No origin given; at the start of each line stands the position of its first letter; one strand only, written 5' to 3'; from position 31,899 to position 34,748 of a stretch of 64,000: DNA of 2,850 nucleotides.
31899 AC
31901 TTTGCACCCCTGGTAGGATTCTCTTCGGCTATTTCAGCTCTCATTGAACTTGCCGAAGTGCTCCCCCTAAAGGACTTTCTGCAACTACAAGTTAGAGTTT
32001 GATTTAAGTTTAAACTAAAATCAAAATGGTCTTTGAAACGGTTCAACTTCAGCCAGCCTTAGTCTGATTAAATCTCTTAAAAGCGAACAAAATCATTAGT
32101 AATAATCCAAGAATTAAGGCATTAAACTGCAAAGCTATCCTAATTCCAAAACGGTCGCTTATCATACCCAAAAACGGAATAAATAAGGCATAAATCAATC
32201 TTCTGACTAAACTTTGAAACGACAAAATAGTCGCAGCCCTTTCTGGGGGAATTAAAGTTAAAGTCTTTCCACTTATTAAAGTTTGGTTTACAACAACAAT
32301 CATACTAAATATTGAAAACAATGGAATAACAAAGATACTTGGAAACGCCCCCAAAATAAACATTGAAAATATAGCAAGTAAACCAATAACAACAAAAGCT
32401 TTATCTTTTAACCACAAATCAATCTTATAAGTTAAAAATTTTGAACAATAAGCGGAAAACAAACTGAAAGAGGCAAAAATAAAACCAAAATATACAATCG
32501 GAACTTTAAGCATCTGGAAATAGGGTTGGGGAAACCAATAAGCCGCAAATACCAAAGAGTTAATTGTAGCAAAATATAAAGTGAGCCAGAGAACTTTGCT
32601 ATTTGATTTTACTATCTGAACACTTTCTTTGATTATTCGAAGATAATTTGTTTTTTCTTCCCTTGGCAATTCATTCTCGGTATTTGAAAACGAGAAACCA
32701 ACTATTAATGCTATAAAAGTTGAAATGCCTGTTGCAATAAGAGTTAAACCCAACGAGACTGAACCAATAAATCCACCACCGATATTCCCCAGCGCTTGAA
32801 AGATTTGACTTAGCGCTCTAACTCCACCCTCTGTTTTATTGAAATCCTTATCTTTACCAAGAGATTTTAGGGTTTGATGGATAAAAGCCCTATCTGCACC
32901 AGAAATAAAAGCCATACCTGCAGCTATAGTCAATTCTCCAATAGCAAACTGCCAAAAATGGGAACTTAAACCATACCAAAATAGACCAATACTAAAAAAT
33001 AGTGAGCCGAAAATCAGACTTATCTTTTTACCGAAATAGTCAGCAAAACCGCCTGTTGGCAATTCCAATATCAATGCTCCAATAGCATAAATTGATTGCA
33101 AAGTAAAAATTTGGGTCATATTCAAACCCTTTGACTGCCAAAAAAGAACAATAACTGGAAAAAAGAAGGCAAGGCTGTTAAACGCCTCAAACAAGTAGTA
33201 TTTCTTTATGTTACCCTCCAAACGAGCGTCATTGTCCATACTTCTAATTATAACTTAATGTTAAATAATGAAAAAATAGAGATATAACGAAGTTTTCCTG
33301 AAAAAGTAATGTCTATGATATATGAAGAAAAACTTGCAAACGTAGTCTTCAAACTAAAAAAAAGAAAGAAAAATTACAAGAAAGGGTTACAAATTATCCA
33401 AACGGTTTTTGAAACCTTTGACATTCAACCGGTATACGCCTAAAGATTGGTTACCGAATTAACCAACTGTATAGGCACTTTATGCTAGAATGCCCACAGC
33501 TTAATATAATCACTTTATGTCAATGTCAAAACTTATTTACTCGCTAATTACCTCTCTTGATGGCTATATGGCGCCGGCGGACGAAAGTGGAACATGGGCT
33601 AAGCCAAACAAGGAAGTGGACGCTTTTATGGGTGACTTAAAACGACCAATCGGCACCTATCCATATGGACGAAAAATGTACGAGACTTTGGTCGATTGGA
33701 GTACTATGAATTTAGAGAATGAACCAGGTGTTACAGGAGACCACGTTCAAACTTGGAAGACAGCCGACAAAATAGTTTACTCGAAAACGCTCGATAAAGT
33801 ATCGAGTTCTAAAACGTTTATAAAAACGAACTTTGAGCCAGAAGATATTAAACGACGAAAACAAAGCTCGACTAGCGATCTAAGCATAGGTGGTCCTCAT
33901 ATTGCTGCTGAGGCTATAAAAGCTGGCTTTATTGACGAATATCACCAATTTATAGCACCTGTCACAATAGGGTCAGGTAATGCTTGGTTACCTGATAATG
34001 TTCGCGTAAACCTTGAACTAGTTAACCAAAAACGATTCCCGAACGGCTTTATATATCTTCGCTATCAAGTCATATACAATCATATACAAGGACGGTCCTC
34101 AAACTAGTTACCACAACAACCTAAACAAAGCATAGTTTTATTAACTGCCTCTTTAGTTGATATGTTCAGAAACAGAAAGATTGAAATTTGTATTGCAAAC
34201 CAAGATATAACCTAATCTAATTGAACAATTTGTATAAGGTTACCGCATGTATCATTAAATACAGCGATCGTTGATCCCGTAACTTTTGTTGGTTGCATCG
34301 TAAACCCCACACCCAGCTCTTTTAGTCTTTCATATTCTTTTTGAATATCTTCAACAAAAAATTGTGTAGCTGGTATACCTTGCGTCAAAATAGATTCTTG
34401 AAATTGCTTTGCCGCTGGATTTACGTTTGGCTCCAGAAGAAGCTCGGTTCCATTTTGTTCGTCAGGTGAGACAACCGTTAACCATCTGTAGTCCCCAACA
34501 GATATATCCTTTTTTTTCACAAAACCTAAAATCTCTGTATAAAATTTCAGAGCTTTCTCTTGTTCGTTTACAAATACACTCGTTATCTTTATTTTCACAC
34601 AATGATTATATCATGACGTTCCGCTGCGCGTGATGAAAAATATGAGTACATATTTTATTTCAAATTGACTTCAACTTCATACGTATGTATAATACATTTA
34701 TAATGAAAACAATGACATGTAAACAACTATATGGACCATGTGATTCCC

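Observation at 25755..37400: Five RibD_C-type dihydrofolate-reductase-family paralogs; segmental duplication with signs of gene conversion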

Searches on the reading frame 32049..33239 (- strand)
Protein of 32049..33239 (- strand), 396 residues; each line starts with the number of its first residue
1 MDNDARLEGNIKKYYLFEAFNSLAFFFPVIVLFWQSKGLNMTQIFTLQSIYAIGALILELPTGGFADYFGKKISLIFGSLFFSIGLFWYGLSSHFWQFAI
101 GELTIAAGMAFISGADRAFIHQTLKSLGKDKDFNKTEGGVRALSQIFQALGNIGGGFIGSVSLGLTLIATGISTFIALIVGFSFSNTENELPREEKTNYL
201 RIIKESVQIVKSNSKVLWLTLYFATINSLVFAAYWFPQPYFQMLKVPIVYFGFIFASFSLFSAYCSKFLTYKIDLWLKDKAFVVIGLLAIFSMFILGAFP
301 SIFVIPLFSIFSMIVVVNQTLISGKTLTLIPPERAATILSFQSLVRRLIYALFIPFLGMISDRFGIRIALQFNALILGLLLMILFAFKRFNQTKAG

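Call 33: search_protein_families(library=pfam, proteins=[window:32049-33239:-], max_evalue=0.001)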
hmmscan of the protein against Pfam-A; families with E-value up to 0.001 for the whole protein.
window:32049-33239:- (396 aa): 1 family
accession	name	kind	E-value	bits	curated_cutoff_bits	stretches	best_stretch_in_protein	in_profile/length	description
PF07690.21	MFS_1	-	8.1e-21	74.7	33.4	1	21-351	10-344/347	Major Facilitator Superfamily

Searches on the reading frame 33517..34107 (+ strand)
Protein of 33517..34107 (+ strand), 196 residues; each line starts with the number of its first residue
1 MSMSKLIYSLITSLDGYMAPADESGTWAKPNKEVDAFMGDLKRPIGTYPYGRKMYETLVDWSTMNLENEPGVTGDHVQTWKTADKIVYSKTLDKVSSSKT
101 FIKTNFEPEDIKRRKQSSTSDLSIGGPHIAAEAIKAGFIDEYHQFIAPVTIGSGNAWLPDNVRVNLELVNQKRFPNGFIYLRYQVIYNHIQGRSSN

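Call 3: search_protein_families(library=pfam, proteins=[window:33517-34107:+], max_evalue=0.01)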
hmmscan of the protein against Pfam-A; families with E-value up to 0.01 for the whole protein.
window:33517-34107:+ (196 aa): 1 family
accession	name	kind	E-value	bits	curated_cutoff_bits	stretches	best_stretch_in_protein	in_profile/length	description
PF01872.23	RibD_C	-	5.6e-12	46.3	24.1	1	5-179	2-196/197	RibD C-terminal domain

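Call 11: search_protein_families(library=ncbifam, proteins=[window:33517-34107:+], max_evalue=0.01)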
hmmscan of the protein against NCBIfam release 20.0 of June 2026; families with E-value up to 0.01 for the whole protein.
window:33517-34107:+ (196 aa): 3 families
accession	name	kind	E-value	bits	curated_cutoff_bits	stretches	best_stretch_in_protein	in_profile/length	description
NF010663.0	PRK14059.1-1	equivalog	8.9e-05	21.9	184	1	115-185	174-251/253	pyrimidine reductase family protein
TIGR00326.1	eubact_ribD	equivalog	0.0016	17.7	156.35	1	65-153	219-308/343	bifunctional diaminohydroxyphosphoribosylaminopyrimidine deaminase/5-amino-6-(5-phosphoribosylamino)uracil reductase RibD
NF010664.0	PRK14059.1-2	equivalog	0.0066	16.1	226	0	122-183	189-253/257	pyrimidine reductase family protein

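Call 15: search_solved_structures(query=window:33517-34107:+, max_evalue=0.001)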
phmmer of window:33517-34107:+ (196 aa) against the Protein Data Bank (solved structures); distinct sequences matched with E-value up to 0.001: 2.
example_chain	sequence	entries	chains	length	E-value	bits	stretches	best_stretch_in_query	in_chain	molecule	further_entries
2gd9_A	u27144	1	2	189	4.3e-14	55.8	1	4-183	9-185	Hypothetical protein yyaP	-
2xw7_A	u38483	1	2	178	0.00085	22.2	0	123-160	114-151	DIHYDROFOLATE REDUCTASE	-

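Call 73: find_homologous_proteins(query=window:33517-34107:+, max_evalue=1e-10)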
Query window:33517-34107:+ (196 aa): 294 proteins with E <= 1e-10 among 404 candidates; the best 120 are listed.
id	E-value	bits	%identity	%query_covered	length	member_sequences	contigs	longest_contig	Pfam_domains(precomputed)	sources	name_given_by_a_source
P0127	9.5e-129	445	100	100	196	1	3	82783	PF01872.23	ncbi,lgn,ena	-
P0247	1.7e-90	320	80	93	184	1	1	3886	PF01872.23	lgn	-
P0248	1.1e-87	311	76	96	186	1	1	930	PF01872.23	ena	-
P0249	6.2e-87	308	75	93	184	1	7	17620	PF01872.23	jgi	jgi:dihydrofolate reductase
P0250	9.0e-87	308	75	94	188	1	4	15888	PF01872.23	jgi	jgi:dihydrofolate reductase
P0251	3.0e-85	303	76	88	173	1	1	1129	PF01872.23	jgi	jgi:dihydrofolate reductase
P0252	9.8e-73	262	64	93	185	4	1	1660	PF01872.23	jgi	-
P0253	4.4e-61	224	54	93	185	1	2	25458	PF01872.23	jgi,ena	jgi:dihydrofolate reductase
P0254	4.3e-60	221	52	93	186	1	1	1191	PF01872.23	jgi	jgi:dihydrofolate reductase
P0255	7.2e-60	220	52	93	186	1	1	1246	PF01872.23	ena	-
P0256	7.4e-60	220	56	91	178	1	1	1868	PF01872.23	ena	-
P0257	1.1e-59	219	52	93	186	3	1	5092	PF01872.23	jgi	jgi:dihydrofolate reductase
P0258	1.4e-59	219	55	92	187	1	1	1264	PF01872.23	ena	-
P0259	1.7e-59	219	53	94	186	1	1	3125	PF01872.23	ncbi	-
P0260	1.9e-59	219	53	93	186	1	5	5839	PF01872.23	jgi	jgi:dihydrofolate reductase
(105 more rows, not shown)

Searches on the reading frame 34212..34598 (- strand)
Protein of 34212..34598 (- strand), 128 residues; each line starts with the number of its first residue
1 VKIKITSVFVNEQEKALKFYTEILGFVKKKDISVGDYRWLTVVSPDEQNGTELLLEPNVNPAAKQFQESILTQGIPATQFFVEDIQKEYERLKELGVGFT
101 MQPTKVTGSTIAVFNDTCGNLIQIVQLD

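Call 3: search_protein_families(library=pfam, proteins=[window:34212-34598:-], max_evalue=0.01)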
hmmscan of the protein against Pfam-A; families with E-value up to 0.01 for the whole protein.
window:34212-34598:- (128 aa): 2 families
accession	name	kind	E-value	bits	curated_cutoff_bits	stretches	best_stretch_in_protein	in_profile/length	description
PF00903.31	Glyoxalase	-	2.4e-21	76.8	20.6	1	4-124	3-121/121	Glyoxalase/Bleomycin resistance protein/Dioxygenase superfamily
PF13669.12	Glyoxalase_4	-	0.0049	17.6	27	0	9-107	6-101/109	Glyoxalase/Bleomycin resistance protein/Dioxygenase superfamily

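Call 92: search_protein_families(library=ncbifam, proteins=[window:34212-34598:-], max_evalue=0.001)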
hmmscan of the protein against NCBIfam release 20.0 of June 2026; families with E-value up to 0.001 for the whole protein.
window:34212-34598:- (128 aa): 3 families
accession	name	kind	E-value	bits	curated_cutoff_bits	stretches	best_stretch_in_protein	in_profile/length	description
TIGR00068.2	glyox_I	equivalog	1.1e-07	31.8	120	1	6-126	5-139/143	lactoylglutathione lyase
TIGR03081.1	metmalonyl_epim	equivalog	2.1e-05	25.1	114.95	1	6-106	5-105/129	methylmalonyl-CoA epimerase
NF050074.1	glyox_I_GloA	exception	0.00078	19.6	165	1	6-99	5-93/121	lactoylglutathione lyase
